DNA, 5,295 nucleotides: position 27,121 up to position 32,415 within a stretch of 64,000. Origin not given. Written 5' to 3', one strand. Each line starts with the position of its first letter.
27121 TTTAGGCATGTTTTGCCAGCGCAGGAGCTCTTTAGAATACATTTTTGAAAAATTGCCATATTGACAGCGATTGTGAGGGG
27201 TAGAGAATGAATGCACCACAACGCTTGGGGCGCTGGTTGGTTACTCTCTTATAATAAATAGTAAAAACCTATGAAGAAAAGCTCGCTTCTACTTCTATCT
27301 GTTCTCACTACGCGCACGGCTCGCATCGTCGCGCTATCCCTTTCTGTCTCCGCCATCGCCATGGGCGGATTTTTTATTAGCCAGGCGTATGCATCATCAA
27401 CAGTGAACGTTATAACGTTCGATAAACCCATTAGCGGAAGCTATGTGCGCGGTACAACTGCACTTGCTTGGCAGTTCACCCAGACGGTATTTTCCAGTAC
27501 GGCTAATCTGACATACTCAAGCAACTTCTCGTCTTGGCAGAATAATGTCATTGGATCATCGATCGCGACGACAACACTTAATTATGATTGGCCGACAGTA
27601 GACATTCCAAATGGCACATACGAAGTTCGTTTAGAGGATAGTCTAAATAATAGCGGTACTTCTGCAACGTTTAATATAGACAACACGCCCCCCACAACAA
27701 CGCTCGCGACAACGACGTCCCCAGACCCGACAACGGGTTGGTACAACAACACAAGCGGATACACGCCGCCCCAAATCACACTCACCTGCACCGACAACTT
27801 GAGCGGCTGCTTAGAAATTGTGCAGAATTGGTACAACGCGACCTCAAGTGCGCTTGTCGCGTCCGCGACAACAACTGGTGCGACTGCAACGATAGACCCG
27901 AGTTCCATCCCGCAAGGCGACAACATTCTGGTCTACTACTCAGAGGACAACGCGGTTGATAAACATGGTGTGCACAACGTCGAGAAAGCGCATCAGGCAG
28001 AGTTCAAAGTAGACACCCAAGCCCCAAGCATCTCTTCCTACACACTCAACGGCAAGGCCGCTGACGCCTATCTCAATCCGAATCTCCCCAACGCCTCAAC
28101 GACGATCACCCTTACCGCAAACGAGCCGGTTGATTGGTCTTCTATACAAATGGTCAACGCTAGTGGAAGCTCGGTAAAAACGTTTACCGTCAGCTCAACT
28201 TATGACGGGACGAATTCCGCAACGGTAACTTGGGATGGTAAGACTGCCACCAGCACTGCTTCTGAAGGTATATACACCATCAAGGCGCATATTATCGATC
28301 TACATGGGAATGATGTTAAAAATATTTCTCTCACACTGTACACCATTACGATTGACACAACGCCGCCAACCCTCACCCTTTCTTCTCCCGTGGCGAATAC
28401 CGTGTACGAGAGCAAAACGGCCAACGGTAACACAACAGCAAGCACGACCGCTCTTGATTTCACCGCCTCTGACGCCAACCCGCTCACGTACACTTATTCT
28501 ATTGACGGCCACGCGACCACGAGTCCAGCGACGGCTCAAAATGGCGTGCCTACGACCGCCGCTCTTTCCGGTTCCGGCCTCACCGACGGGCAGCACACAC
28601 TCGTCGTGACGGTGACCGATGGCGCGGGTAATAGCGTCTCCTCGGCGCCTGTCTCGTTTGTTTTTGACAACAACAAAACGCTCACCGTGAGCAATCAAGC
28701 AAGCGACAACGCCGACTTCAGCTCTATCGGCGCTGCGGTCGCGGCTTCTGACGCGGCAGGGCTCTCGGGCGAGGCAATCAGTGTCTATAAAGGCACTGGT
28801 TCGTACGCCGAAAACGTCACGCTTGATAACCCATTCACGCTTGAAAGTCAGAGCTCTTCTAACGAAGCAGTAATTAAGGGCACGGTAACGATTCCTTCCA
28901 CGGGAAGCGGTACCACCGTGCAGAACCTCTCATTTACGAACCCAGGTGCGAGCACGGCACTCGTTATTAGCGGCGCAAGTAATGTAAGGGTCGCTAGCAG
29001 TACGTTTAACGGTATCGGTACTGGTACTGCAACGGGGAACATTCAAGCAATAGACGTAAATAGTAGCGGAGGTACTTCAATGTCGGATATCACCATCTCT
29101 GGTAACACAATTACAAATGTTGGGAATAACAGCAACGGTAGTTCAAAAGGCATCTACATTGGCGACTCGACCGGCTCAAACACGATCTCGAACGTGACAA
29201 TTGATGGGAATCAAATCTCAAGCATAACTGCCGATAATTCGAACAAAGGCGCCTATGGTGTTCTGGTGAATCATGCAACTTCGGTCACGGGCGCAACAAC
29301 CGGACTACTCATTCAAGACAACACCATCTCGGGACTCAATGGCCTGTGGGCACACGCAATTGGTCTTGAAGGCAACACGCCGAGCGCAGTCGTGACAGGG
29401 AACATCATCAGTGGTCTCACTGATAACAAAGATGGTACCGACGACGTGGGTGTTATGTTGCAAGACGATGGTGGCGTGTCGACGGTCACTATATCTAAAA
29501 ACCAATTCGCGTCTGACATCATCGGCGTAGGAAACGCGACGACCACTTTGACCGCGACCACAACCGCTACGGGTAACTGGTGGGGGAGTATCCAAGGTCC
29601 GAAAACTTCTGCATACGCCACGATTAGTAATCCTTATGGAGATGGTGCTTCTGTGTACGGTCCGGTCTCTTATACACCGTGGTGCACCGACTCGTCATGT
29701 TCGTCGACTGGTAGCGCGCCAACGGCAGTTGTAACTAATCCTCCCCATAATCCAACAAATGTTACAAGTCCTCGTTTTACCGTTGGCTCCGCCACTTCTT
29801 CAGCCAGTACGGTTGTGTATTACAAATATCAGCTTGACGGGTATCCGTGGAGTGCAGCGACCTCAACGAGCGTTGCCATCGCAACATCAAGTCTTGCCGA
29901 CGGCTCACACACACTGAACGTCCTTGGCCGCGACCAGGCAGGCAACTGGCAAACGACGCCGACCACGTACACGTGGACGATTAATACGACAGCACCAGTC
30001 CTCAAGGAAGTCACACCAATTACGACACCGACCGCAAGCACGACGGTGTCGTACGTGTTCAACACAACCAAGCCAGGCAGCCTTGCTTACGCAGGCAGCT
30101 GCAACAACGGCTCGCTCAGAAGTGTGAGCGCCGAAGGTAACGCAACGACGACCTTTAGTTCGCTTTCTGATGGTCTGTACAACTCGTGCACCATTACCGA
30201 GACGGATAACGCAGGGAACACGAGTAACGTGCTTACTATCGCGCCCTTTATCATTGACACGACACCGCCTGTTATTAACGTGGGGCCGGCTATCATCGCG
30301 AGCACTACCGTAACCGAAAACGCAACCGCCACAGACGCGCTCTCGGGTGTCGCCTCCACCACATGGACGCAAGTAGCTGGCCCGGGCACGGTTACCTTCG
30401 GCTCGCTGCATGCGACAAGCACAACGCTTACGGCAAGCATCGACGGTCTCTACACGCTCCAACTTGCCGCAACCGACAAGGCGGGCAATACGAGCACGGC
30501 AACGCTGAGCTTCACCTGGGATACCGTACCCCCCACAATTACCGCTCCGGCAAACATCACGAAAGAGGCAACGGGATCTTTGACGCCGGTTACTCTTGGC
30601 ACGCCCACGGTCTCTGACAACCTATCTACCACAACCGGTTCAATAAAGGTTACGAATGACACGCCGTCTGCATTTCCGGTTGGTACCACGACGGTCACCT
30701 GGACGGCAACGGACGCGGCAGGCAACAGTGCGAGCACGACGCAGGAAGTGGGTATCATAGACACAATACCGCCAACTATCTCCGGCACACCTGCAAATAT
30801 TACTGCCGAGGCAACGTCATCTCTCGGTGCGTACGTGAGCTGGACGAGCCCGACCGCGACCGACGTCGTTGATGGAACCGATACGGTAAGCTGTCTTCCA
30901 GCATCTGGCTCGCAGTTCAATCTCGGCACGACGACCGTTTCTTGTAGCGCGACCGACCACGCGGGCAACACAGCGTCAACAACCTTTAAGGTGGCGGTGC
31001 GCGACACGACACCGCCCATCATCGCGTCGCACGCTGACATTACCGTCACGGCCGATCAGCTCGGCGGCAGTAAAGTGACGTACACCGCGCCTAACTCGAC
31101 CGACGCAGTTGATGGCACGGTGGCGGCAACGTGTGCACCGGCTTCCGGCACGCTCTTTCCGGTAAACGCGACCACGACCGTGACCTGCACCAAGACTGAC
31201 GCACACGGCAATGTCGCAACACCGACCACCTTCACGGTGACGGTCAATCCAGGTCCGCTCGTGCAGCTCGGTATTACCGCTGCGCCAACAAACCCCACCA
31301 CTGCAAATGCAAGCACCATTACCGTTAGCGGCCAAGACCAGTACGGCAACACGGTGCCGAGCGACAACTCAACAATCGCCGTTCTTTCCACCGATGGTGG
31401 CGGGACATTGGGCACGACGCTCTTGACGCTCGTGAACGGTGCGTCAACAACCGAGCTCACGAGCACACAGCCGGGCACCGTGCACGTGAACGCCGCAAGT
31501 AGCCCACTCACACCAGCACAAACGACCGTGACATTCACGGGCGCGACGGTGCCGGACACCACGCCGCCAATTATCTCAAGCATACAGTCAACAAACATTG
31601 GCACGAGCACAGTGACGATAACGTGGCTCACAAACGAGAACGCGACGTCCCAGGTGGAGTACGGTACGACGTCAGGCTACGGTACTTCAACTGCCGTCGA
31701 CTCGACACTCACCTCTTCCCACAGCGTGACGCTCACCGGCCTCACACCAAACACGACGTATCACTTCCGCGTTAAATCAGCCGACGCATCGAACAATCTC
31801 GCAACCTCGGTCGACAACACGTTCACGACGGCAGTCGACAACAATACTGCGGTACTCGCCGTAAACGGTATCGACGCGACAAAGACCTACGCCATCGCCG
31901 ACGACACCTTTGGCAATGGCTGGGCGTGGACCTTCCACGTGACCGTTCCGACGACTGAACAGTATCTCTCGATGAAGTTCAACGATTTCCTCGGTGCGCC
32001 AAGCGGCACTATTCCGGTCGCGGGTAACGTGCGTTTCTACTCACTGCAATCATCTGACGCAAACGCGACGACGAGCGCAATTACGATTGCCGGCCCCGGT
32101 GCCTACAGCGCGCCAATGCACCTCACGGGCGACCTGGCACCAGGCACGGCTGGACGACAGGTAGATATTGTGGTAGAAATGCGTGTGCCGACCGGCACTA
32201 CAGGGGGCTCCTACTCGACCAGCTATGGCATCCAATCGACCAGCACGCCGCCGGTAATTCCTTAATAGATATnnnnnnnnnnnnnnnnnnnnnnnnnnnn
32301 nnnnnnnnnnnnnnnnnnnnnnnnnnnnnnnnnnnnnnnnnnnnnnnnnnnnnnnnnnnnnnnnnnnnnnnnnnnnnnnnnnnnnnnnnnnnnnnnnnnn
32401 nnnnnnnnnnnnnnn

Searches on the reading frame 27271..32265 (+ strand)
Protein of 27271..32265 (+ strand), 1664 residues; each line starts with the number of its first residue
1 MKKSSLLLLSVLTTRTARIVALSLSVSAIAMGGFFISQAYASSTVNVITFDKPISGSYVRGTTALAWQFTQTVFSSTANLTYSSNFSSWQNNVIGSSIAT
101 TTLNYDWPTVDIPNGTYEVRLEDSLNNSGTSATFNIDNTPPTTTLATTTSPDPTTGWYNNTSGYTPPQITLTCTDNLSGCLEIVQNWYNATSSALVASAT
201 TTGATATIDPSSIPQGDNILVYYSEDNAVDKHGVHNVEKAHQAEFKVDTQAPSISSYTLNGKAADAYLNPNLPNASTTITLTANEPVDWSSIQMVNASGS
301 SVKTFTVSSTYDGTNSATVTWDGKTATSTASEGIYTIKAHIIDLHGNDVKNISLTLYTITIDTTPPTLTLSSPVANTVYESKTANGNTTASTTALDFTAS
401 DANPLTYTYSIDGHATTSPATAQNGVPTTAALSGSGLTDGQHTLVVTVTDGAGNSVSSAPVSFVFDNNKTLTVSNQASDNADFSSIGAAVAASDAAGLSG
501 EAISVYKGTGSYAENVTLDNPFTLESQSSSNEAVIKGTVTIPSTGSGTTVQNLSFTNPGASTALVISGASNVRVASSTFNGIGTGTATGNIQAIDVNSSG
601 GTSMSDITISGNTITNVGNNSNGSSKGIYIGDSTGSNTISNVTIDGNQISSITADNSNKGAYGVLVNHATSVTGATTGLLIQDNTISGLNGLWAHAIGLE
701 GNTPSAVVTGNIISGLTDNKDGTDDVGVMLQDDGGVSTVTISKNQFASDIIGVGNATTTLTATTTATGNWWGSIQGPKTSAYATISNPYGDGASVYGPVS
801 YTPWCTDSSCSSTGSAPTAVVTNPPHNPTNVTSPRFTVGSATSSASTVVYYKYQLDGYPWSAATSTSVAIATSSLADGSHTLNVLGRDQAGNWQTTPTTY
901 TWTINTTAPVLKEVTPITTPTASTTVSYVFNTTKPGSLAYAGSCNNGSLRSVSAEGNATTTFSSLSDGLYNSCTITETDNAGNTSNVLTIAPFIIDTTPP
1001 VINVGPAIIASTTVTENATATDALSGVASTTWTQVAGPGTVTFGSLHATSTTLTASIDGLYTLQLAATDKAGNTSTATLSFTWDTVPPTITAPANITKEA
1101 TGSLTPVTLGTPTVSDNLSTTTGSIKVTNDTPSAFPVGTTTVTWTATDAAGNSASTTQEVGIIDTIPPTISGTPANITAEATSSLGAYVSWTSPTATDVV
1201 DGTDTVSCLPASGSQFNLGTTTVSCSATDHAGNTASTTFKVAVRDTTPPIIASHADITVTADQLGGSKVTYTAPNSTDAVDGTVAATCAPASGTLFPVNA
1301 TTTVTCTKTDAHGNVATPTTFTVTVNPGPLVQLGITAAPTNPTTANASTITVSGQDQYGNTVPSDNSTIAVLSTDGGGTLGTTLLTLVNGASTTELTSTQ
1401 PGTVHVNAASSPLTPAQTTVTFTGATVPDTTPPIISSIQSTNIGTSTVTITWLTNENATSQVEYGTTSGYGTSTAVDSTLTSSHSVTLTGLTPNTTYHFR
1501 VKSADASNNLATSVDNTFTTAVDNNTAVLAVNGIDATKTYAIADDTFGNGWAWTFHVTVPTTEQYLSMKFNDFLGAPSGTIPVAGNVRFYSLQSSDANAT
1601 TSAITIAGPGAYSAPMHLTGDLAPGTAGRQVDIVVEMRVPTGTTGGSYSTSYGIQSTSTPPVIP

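Call 3: search_protein_families(library=pfam, proteins=[window:27271-32265:+], max_evalue=1)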
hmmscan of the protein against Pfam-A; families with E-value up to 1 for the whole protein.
window:27271-32265:+ (1664 aa): 15 families
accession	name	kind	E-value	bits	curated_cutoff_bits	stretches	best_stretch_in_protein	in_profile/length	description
PF02494.22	HYR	-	1.5e-28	99.4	21.7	3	1164-1243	2-81/81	HYR domain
PF19077.6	Big_13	-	4.9e-14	53.1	27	4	385-466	21-101/102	Bacterial Ig-like domain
PF16656.11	Pur_ac_phosph_N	-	4e-11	43.8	30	1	1438-1520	6-93/93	Purple acid Phosphatase, N-terminal domain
PF13750.12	Big_3_3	-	9e-08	32.4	27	2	327-372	9-52/157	Bacterial Ig-like domain (group 3)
PF22352.2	K319L-like_PKD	-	9.8e-08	32.3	27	1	1011-1080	11-81/84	K319L-like, PKD domain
PF12245.14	Big_3_2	-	3.8e-07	30.8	23.3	2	1039-1084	74-121/122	Bacterial Ig-like domain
PF00041.27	fn3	-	7.4e-06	26.5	25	1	1437-1504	5-69/84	Fibronectin type III domain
PF07495.19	Y_Y_Y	-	0.00025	21.3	26.6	0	849-901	8-61/65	Y_Y_Y domain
PF02369.22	Big_1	-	0.0014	19.1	34.9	2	1346-1423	17-93/93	Bacterial Ig-like domain (group 1)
PF07532.17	Big_4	-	0.0084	16.1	22.1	1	311-341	25-56/59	Bacterial Ig-like domain (group 4)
PF15418.12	DUF4625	-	0.0088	16.8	27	0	1122-1162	90-130/131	Domain of unknown function (DUF4625)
PF23237.1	HYR_4C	-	0.012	16.2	27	1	1107-1158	17-69/73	HYR-like domain with 4 cysteines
PF16655.11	PhoD_N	-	0.015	16.3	30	1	1448-1508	30-83/90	PhoD-like phosphatase, N-terminal domain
PF18565.7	Glyco_hydro2_C5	-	0.065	13.5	32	1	1346-1418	16-102/103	Glycoside hydrolase family 2 C-terminal domain 5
PF04234.18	CopC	-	0.09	14.2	23.3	1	271-350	14-85/92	CopC domain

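Call 4: search_protein_families(library=ncbifam, proteins=[window:27271-32265:+], max_evalue=1)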
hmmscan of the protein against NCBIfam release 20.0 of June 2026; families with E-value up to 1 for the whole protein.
window:27271-32265:+ (1664 aa): 1 family
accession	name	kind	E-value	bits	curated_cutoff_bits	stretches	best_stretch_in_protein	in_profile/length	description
NF047446.1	barrel_OmpL47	domain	3.3e-14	53.1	40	4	1013-1079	6-64/68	OmpL47-type beta-barrel domain-containing protein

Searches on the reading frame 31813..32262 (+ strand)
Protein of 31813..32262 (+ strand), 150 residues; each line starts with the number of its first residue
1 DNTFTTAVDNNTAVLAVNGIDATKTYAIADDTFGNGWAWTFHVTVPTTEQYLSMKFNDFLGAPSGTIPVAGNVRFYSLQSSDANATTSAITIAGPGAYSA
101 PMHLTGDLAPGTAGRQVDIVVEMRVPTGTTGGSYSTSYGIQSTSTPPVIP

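Call 81: find_homologous_proteins(query=window:31813-32262:+)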
Query window:31813-32262:+ (150 aa): 4 proteins with E <= 0.001 among 43 candidates.
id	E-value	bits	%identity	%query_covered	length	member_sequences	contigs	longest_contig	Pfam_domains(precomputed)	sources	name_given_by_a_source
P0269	4.4e-43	165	62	95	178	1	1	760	-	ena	-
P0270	5.7e-42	161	60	89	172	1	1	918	-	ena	-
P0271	8.6e-33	131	51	85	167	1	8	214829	-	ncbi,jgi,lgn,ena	ncbi:MAG: hypothetical protein WCQ00_01980 [bacterium]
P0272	6.2e-22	96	60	61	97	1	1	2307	-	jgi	-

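Call 82: find_encoding_contigs(protein=P0271, flank=6000, max_places=2)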
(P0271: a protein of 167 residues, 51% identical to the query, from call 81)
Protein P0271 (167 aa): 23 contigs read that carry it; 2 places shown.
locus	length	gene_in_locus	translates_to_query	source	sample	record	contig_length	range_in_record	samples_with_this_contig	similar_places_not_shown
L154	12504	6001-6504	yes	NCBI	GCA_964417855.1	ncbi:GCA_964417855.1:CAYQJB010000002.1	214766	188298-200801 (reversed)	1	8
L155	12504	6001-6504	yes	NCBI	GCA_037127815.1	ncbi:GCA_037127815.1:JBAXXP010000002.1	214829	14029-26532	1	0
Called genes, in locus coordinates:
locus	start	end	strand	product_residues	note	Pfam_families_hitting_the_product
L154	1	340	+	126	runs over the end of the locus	PF00072:Response_reg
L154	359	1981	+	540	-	PF08447:PAS_3, PF00512:HisKA, PF02518:HATPase_c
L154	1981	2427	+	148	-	PF00072:Response_reg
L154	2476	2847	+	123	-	PF00072:Response_reg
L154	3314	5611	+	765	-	PF19264:DUF5907 (weak)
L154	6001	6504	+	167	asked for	-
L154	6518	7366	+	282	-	PF01471:PG_binding_1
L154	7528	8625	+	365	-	PF01926:MMR_HSR1, PF02421:FeoB_N (weak), PF06071:YchF-GTPase_C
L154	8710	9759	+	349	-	PF04545:Sigma70_r4, PF05066:HARE-HTH (faint)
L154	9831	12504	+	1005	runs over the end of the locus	PF25852:DUF6242_C (faint)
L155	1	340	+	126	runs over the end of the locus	PF00072:Response_reg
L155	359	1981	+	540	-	PF08447:PAS_3, PF00512:HisKA, PF02518:HATPase_c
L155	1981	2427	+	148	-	PF00072:Response_reg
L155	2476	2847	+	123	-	PF00072:Response_reg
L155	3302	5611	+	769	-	PF19264:DUF5907 (weak)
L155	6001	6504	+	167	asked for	-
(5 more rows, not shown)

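Call 84: search_protein_families(library=pfam, proteins=[L154:6518-7363:+, L154:6001-6501:+, L154:3314-5608:+, window:31813-32262:+], max_evalue=0.01)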
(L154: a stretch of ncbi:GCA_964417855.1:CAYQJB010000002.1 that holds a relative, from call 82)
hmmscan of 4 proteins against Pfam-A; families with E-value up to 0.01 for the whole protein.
L154:6518-7363:+ (282 aa): 1 family
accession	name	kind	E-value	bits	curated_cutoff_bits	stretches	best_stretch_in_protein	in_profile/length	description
PF01471.23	PG_binding_1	-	1.2e-28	99.5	23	2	217-278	2-55/57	Putative peptidoglycan binding domain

L154:6001-6501:+ (167 aa): 0 families

L154:3314-5608:+ (765 aa): 1 family
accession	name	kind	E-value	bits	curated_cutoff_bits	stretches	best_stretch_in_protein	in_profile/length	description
PF19264.4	DUF5907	-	1.4e-05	25.6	27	1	53-108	22-77/80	Repeat of unknown function (DUF5907)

window:31813-32262:+ (150 aa): 0 families

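Call 92: search_solved_structures(query=A9, max_evalue=1)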
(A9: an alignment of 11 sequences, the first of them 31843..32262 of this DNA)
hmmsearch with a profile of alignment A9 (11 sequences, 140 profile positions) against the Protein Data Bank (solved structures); distinct sequences matched with E-value up to 1: 3.
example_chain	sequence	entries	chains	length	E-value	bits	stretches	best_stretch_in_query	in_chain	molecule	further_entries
4zpu_A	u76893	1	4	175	0.065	16.6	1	94-137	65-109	Lysozyme RrrD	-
3hdf_A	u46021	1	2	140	0.17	15.2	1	94-137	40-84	Lysozyme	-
3hde_A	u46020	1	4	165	0.24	14.7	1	94-137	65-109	Lysozyme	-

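Call 93: search_protein_families(library=ncbifam, proteins=[window:31843-32262:+, P0271], max_evalue=1)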
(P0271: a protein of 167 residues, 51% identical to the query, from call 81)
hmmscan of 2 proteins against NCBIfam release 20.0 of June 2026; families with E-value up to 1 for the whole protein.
window:31843-32262:+ (140 aa): 0 families

P0271 (167 aa): 0 families
